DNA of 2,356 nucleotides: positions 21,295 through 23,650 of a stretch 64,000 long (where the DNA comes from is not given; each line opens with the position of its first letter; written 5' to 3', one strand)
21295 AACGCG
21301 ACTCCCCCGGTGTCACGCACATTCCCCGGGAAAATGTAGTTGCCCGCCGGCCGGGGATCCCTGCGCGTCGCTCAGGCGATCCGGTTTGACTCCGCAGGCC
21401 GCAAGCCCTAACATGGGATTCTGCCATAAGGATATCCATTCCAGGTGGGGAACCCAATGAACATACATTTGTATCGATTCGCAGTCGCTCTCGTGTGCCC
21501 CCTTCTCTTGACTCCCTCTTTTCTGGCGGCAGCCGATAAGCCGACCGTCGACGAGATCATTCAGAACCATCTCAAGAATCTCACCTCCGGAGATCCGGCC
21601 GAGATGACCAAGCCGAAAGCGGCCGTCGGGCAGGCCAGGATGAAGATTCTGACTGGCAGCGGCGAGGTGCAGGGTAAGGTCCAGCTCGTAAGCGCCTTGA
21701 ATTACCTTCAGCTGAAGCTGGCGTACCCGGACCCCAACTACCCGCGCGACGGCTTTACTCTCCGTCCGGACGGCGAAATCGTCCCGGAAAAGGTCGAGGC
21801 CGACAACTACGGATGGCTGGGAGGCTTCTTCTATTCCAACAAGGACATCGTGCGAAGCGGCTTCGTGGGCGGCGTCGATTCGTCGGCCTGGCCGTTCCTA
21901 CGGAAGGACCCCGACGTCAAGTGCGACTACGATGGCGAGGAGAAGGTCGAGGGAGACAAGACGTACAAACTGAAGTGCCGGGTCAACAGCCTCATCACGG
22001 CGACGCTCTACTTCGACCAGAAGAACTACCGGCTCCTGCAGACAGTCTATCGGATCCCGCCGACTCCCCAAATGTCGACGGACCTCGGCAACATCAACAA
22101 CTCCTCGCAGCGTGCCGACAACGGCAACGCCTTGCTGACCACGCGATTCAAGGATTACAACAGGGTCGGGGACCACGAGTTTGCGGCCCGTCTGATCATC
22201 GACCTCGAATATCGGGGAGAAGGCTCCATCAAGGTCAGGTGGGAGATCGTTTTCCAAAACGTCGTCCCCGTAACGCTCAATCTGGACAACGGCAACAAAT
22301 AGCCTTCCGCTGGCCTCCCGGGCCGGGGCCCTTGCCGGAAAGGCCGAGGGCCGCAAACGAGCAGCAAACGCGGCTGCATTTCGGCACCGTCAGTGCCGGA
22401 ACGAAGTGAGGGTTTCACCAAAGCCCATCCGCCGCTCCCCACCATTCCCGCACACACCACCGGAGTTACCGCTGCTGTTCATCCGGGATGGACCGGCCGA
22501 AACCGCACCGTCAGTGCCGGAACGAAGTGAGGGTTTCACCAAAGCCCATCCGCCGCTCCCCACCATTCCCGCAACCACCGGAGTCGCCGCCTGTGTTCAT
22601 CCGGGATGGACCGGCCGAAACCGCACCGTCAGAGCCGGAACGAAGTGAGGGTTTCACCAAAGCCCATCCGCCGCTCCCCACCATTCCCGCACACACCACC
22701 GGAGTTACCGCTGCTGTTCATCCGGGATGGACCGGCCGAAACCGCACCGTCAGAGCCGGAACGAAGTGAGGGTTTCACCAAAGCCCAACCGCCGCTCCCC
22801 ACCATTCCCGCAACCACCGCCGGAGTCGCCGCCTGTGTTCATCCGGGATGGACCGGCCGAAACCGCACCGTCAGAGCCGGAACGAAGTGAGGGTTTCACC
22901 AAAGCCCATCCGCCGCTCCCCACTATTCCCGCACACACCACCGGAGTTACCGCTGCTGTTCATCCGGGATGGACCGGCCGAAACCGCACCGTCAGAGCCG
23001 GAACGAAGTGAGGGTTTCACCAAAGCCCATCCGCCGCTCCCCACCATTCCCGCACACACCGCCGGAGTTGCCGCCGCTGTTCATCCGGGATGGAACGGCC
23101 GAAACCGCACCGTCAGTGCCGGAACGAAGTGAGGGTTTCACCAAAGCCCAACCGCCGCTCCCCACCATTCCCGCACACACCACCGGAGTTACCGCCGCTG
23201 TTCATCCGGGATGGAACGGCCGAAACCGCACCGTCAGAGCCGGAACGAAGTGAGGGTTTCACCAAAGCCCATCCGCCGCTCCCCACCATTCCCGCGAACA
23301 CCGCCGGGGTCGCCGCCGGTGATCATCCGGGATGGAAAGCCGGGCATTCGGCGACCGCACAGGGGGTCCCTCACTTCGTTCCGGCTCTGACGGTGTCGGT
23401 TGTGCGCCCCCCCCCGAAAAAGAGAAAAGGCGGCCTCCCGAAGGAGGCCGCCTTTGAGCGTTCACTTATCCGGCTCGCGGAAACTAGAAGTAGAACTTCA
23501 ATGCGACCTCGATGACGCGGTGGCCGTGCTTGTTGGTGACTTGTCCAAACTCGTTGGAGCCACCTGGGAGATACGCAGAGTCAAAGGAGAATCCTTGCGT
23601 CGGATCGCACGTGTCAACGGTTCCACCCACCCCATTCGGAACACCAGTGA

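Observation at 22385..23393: One-kb array of eight 121-bp tandem repeats framed by the MITE terminal inverted repeats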

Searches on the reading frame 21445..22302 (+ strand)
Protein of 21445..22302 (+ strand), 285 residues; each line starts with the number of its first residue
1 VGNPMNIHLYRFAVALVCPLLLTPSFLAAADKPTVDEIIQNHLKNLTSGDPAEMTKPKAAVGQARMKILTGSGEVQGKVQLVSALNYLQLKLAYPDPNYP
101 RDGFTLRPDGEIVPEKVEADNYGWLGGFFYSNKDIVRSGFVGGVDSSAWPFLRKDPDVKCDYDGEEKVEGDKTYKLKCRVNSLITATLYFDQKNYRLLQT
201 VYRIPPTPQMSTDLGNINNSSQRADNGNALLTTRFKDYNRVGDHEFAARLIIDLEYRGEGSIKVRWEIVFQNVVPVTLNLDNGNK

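Call 13: find_encoding_contigs(protein=window:21457-22302:+, flank=10000, max_places=10)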
Protein window:21457-22302:+ (281 aa): no gene with exactly this product is on record in the collection.

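Call 14: find_encoding_contigs(protein=window:21445-22302:+, flank=10000, max_places=10)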
Protein window:21445-22302:+ (285 aa): no gene with exactly this product is on record in the collection.

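Call 20: find_homologous_proteins(query=window:21445-22302:+)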
Query window:21445-22302:+ (285 aa): 3 proteins with E <= 0.001 among 808 candidates.
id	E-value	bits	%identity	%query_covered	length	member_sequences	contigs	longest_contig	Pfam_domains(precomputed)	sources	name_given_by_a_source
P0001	1.3e-188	643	100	99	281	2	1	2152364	-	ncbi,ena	-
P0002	8.1e-146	503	79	97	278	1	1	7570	-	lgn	-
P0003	9.8e-140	483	76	96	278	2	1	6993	-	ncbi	ncbi:MAG: hypothetical protein WAO20_13380 [Acidobacteriota bacterium]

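Call 21: find_encoding_contigs(protein=P0001, flank=10000)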
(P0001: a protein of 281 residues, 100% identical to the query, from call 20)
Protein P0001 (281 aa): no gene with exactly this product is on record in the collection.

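Call 22: find_encoding_contigs(protein=P0002, flank=10000)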
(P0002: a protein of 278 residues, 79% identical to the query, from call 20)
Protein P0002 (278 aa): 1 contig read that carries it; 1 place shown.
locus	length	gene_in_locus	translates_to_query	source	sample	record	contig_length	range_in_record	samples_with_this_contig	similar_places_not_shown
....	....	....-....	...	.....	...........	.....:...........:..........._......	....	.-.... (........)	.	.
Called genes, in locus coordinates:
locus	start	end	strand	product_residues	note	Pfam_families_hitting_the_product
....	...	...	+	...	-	-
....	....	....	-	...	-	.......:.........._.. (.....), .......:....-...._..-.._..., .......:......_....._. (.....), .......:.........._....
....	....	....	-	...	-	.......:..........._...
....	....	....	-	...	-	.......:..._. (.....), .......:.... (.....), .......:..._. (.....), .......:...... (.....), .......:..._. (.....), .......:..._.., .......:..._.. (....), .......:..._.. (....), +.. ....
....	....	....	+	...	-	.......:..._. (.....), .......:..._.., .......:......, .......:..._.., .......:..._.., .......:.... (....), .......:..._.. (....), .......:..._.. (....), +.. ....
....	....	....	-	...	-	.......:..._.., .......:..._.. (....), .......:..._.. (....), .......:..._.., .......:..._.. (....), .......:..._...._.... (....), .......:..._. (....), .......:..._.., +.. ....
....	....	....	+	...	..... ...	-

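Call 23: find_encoding_contigs(protein=P0003, flank=10000)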
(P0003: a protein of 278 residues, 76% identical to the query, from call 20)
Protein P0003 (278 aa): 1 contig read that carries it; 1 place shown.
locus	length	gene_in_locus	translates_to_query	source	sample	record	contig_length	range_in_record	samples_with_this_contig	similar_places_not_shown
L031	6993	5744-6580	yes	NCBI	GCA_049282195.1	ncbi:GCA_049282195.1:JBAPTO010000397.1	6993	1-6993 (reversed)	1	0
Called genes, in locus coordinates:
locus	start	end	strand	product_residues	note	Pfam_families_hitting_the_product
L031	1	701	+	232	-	?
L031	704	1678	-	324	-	PF01182:Glucosamine_iso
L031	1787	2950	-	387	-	PF00515:TPR_1 (faint), PF03704:BTAD (faint), PF07719:TPR_2 (faint), PF07721:TPR_4 (faint), PF13432:TPR_16, PF12895:ANAPC3 (weak), PF14559:TPR_19, PF13432:TPR_16, +14 more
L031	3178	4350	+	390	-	PF14559:TPR_19 (weak), PF13432:TPR_16, PF14559:TPR_19 (weak), PF13432:TPR_16 (weak), PF12895:ANAPC3 (weak), PF13414:TPR_11 (weak), PF13432:TPR_16 (weak), PF13431:TPR_17 (weak), +16 more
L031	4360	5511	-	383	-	PF13424:TPR_12 (faint), PF13432:TPR_16, PF24575:TPR_Slam, PF12895:ANAPC3 (weak), PF13432:TPR_16, PF14559:TPR_19, PF13414:TPR_11 (weak), PF14559:TPR_19, +15 more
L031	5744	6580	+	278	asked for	-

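Call 26: list_cluster_members(proteins=[P0001])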
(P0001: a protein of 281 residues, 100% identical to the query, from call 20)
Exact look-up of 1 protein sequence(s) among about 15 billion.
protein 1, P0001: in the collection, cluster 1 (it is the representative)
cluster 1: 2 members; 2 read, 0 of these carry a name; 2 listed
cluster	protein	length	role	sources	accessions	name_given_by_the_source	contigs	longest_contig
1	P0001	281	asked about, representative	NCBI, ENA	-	-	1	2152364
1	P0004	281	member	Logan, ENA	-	-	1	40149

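Call 28: find_encoding_contigs(protein=P0004, flank=10000)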
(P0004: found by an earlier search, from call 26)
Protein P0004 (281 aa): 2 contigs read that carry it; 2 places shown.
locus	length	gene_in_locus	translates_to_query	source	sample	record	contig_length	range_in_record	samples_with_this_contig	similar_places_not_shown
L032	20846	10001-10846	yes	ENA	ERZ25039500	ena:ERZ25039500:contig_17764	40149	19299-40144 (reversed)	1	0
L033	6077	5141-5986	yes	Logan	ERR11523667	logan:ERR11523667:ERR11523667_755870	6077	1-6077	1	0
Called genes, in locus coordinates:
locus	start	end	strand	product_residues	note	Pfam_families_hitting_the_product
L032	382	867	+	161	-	PF00873:ACR_tran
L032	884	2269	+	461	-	PF00873:ACR_tran, PF03176:MMPL (weak)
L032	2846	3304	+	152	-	PF00873:ACR_tran, PF03176:MMPL (weak)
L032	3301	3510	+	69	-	PF00873:ACR_tran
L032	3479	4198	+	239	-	-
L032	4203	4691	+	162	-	PF05573:NosL (faint)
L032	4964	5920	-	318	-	PF01182:Glucosamine_iso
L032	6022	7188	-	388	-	PF13371:TPR_9 (faint), PF14561:TPR_20 (faint), PF24575:TPR_Slam (faint), PF13429:TPR_15 (faint), PF14559:TPR_19 (faint), PF00515:TPR_1 (faint), PF07719:TPR_2 (faint), PF13432:TPR_16, +11 more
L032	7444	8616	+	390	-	PF13432:TPR_16 (weak), PF03704:BTAD, PF12895:ANAPC3, PF13432:TPR_16, PF14559:TPR_19, PF13414:TPR_11, PF13432:TPR_16, PF14559:TPR_19, +17 more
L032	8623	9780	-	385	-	PF13432:TPR_16 (weak), PF13432:TPR_16 (weak), PF25063:ARM_TT21_C (weak), PF13424:TPR_12, PF12895:ANAPC3, PF13432:TPR_16, PF13414:TPR_11, PF14559:TPR_19, +21 more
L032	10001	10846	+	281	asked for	-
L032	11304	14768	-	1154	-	PF13620:CarboxypepD_reg, PF13715:CarbopepD_reg_2 (faint), PF07715:Plug, PF25183:OMP_b-brl_4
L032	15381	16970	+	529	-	PF20094:GWxTD_dom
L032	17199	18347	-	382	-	PF13432:TPR_16 (weak), PF13371:TPR_9 (weak), PF13432:TPR_16, PF12895:ANAPC3 (weak), PF14559:TPR_19 (weak), PF13414:TPR_11, PF00515:TPR_1 (weak), PF07719:TPR_2 (weak), +10 more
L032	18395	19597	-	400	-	PF13432:TPR_16 (weak), PF13414:TPR_11 (weak), PF00515:TPR_1 (weak), PF13424:TPR_12 (weak), PF13432:TPR_16 (weak), PF12895:ANAPC3 (weak), PF13432:TPR_16, PF14559:TPR_19, +25 more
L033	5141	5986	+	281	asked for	-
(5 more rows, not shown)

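Call 55: search_protein_families(library=pfam, proteins=[window:21445-22302:+], max_evalue=0.01)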
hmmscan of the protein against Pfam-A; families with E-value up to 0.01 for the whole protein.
window:21445-22302:+ (285 aa): 0 families

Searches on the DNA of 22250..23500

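Call 47: search_rna_families(source=window, start=22250, end=23500, threshold=evalue, max_evalue=10)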
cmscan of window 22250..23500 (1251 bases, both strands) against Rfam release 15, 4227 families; matches with E-value up to 10: 12.
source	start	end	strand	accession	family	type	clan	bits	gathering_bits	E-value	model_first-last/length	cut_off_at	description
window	23228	23396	+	RF04141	MIR8622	Gene; miRNA;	-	39.5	197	2.7e-05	1-212/212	no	MIR8622 microRNA precursor family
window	23228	23396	-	RF04141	MIR8622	Gene; miRNA;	-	37.7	197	6.7e-05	1-212/212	no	MIR8622 microRNA precursor family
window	23200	23422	-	RF04168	MIR839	Gene; miRNA;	-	29.3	200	0.0015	1-267/267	no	MIR839 microRNA precursor family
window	23429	23452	+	RF01836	weev_FSE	Cis-reg; frameshift_element;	-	19.7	40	4.5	1-27/27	no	ribosomal frameshift site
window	23416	23500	-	RF00558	L20_leader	Cis-reg; leader;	-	19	58.7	0.8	31-127/127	5'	Ribosomal protein L20 leader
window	23422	23453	-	RF01838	sobemo_FSE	Cis-reg; frameshift_element;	-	18.8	55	0.74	26-60/79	no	sobemovirus ribosomal frameshift elemental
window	23363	23461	+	RF01409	STnc250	Gene; sRNA;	-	18.4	42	0.96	1-94/94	no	STnc250 Hfq binding RNA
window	23412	23485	-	RF00236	ctRNA_pGA1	Gene; antisense;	-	18.3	45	0.93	1-79/79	no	ctRNA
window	23416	23481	+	RF01838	sobemo_FSE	Cis-reg; frameshift_element;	-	17.4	55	1.6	1-79/79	no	sobemovirus ribosomal frameshift elemental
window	23003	23180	-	RF02138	HOXA11-AS1_2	Gene; lncRNA;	-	16.6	50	7.9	1-187/187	no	HOXA11 antisense RNA 1 conserved region 2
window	23403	23455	+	RF01388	isrD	Gene; sRNA;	-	14.5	37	9.3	1-51/51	no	isrD Hfq binding RNA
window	23426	23455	-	RF02867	ncS011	Gene; sRNA;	-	10.7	48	6.3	174-203/207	no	Burkholderia sRNA 11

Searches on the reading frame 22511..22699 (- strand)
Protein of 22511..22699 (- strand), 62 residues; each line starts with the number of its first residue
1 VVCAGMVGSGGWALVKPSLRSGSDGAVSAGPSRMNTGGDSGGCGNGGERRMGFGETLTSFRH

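Call 55: search_protein_families(library=pfam, proteins=[window:22511-22699:-], max_evalue=0.01)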
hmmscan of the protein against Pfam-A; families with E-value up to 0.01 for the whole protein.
window:22511-22699:- (62 aa): 0 families
